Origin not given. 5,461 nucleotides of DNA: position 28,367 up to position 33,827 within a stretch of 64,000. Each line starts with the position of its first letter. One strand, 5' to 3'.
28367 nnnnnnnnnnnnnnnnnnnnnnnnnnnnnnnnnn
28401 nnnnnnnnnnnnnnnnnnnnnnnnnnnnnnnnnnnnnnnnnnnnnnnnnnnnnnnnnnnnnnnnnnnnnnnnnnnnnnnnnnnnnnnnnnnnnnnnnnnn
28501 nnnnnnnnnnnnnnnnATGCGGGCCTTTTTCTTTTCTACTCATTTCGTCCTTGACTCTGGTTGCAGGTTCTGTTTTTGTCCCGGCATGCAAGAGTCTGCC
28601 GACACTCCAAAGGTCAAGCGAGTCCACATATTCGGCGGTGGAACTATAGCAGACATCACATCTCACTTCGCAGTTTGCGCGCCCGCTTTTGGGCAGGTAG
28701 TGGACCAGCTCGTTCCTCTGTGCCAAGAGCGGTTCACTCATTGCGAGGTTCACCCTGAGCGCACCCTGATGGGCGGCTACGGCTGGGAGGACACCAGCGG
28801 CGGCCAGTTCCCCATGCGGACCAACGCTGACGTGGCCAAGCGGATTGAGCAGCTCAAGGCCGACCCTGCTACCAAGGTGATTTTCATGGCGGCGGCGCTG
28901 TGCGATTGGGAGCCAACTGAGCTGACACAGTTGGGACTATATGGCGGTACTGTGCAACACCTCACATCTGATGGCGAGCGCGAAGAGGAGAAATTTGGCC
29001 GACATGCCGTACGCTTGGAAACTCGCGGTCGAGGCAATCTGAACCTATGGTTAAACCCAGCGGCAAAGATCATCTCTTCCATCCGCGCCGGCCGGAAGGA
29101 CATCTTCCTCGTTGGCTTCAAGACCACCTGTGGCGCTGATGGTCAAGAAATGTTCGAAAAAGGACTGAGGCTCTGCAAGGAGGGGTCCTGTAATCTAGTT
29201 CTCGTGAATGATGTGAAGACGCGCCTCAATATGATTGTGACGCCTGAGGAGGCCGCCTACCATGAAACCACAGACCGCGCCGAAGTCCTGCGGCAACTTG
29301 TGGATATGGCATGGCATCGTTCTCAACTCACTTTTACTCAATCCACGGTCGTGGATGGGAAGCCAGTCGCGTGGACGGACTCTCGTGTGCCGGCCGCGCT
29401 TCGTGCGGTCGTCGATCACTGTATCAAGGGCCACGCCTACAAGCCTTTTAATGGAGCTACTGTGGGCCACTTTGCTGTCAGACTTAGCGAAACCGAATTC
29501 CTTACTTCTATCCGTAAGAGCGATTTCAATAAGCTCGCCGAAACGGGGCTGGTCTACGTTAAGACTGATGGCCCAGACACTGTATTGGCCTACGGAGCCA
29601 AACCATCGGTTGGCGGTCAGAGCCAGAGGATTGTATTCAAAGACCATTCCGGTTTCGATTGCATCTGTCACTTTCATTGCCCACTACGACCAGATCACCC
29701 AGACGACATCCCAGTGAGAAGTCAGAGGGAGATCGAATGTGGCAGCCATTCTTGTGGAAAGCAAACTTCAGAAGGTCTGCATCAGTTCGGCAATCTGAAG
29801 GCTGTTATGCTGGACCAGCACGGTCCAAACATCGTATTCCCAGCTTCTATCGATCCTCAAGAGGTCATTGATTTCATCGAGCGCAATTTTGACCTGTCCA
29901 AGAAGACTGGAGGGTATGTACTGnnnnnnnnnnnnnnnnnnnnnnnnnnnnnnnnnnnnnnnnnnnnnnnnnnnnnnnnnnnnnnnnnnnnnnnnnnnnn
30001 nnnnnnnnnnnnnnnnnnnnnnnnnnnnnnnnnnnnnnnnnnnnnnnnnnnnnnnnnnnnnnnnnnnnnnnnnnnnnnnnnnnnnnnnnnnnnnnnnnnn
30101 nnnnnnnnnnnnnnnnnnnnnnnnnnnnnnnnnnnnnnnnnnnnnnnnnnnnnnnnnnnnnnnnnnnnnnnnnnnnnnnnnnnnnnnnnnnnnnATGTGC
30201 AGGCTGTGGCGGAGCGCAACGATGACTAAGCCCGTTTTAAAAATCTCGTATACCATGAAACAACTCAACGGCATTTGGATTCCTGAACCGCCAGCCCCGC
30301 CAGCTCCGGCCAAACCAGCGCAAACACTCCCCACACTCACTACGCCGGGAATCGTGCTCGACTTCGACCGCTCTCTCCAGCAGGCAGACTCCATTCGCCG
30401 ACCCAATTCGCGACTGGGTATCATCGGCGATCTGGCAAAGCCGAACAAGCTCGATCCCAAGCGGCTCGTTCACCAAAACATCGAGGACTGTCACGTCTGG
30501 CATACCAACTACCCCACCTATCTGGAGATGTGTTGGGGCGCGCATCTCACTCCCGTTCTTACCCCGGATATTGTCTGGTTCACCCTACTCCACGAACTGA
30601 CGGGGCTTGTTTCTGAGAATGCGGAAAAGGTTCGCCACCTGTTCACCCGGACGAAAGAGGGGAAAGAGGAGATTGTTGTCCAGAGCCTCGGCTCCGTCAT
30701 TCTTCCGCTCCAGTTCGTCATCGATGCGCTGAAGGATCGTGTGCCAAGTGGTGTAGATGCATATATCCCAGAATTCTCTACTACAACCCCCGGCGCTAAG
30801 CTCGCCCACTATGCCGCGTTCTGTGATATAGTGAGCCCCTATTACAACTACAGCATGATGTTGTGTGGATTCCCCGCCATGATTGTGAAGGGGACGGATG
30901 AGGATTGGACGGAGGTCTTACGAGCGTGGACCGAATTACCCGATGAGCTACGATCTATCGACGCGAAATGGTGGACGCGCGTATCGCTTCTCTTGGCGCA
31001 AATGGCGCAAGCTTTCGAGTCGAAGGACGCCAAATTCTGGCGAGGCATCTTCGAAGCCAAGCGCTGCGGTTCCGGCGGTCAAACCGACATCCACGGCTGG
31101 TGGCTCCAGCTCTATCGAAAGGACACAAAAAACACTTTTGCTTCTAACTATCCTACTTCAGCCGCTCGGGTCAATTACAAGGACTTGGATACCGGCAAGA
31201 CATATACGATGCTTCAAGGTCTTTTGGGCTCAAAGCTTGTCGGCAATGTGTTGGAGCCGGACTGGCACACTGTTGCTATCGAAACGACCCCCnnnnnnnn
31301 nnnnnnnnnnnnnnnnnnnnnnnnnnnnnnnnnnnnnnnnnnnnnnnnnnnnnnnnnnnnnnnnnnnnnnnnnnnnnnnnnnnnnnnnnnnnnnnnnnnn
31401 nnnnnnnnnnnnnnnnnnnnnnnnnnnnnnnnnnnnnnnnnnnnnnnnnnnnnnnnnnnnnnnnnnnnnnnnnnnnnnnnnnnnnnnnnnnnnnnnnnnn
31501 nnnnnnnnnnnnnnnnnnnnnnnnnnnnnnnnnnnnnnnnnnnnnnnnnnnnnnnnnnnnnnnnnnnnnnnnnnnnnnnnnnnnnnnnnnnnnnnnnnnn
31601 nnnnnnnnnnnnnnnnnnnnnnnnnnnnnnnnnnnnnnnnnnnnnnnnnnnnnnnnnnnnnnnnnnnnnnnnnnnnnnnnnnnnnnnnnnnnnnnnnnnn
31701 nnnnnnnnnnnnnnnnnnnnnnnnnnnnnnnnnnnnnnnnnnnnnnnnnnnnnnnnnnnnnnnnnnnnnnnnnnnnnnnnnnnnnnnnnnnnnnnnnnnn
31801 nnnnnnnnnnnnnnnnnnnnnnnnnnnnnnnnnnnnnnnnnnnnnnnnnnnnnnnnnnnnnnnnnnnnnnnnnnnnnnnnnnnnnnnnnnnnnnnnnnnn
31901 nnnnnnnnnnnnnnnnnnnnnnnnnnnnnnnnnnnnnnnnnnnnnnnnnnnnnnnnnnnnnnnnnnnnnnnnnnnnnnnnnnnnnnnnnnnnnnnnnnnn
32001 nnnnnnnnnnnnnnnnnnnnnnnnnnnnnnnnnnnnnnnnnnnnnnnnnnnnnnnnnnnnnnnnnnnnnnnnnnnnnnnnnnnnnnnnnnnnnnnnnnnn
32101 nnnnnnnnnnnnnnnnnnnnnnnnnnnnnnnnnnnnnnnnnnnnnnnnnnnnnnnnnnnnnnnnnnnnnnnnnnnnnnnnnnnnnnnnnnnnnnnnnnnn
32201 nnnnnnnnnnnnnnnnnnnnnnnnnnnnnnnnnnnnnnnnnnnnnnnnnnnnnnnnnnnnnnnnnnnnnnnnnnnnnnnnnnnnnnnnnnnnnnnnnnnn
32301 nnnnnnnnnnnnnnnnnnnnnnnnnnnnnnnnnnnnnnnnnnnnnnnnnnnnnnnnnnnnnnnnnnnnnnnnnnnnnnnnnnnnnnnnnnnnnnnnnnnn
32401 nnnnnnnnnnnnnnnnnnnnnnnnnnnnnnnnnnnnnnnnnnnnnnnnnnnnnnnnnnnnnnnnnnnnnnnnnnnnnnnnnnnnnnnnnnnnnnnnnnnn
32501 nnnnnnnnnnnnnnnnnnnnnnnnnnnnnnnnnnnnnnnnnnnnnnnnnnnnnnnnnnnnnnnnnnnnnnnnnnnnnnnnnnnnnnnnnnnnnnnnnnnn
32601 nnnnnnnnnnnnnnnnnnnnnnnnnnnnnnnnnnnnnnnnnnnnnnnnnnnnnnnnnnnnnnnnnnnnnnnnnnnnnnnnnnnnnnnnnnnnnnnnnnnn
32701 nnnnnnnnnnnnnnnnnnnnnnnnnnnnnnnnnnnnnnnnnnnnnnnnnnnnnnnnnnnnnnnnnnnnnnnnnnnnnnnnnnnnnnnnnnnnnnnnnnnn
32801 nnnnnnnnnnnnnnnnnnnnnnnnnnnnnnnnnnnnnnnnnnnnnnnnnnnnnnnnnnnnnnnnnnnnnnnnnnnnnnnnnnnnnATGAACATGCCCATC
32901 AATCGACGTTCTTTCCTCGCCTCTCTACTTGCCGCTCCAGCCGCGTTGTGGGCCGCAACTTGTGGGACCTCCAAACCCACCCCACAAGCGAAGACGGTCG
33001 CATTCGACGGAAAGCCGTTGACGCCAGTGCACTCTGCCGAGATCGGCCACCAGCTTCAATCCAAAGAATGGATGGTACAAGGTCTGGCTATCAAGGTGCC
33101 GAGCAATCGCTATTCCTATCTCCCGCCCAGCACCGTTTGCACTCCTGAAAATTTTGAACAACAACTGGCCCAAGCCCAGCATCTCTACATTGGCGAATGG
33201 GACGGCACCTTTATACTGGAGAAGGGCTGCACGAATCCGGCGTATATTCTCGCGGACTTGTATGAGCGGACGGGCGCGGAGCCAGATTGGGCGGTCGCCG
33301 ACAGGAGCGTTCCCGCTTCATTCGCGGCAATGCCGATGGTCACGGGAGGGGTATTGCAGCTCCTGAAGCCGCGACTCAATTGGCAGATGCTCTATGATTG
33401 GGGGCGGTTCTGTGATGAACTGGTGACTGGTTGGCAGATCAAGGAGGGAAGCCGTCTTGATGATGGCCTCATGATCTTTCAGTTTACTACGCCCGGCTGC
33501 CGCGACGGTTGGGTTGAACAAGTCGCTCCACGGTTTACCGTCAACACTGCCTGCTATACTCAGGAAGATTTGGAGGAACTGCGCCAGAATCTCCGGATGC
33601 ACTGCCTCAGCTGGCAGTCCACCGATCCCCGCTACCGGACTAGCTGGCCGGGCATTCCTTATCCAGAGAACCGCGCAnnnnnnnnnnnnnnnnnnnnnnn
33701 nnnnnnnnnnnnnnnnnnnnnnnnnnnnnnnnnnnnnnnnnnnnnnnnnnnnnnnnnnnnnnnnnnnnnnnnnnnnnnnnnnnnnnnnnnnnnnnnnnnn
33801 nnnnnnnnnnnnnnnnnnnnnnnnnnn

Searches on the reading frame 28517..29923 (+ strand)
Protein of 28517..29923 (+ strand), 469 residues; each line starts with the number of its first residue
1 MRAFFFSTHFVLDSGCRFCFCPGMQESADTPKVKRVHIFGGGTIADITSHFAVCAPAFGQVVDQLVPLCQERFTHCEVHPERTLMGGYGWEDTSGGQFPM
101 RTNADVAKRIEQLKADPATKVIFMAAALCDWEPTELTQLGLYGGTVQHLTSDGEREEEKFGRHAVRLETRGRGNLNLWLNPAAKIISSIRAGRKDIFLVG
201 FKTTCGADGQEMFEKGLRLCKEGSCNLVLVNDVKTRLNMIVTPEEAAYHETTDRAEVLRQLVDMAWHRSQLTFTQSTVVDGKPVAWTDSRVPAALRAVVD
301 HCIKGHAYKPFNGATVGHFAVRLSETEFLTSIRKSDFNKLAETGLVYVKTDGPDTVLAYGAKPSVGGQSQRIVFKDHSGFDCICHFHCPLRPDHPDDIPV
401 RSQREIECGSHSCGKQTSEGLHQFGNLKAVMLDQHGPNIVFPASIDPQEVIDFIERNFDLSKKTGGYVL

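Call 44: search_protein_families(library=pfam, proteins=[window:28517-29923:+], max_evalue=0.01)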
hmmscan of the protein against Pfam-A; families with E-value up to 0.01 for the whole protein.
window:28517-29923:+ (469 aa): 2 families
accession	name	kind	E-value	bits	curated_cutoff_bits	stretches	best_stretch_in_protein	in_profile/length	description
PF04127.22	DFP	-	6.2e-06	26.6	22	1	171-236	110-172/186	DNA/pantothenate metabolism flavoprotein C-terminal domain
PF00596.27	Aldolase_II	-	1e-05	26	22.2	1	311-389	15-93/183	Class II Aldolase and Adducin N-terminal domain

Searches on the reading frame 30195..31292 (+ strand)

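Call 44: search_protein_families(library=pfam, proteins=[window:30195-31292:+], max_evalue=0.01)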
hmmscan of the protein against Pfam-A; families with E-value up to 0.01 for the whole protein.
window:30195-31292:+ (366 aa): 1 family
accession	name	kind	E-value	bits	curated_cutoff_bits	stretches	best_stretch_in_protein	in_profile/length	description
PF14388.11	DUF4419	-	3.6e-34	119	25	1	112-320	9-229/303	Domain of unknown function (DUF4419)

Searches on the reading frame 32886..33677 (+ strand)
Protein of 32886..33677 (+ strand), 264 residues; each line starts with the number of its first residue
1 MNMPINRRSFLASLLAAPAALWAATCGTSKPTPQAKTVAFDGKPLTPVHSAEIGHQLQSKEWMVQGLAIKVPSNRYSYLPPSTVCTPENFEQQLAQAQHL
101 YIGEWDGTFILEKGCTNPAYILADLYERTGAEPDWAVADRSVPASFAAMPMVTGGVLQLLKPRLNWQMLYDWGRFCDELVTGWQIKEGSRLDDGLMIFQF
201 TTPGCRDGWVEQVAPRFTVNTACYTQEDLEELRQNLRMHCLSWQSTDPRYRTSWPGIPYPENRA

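Call 45: search_protein_families(library=phrogs, proteins=[window:32886-33677:+], max_evalue=0.001)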
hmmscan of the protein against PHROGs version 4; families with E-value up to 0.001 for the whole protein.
window:32886-33677:+ (264 aa): 1 family
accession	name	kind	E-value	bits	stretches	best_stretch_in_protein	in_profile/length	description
phrog_31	-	tail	3.7e-06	26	1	59-229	493-597/1565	central tail fiber J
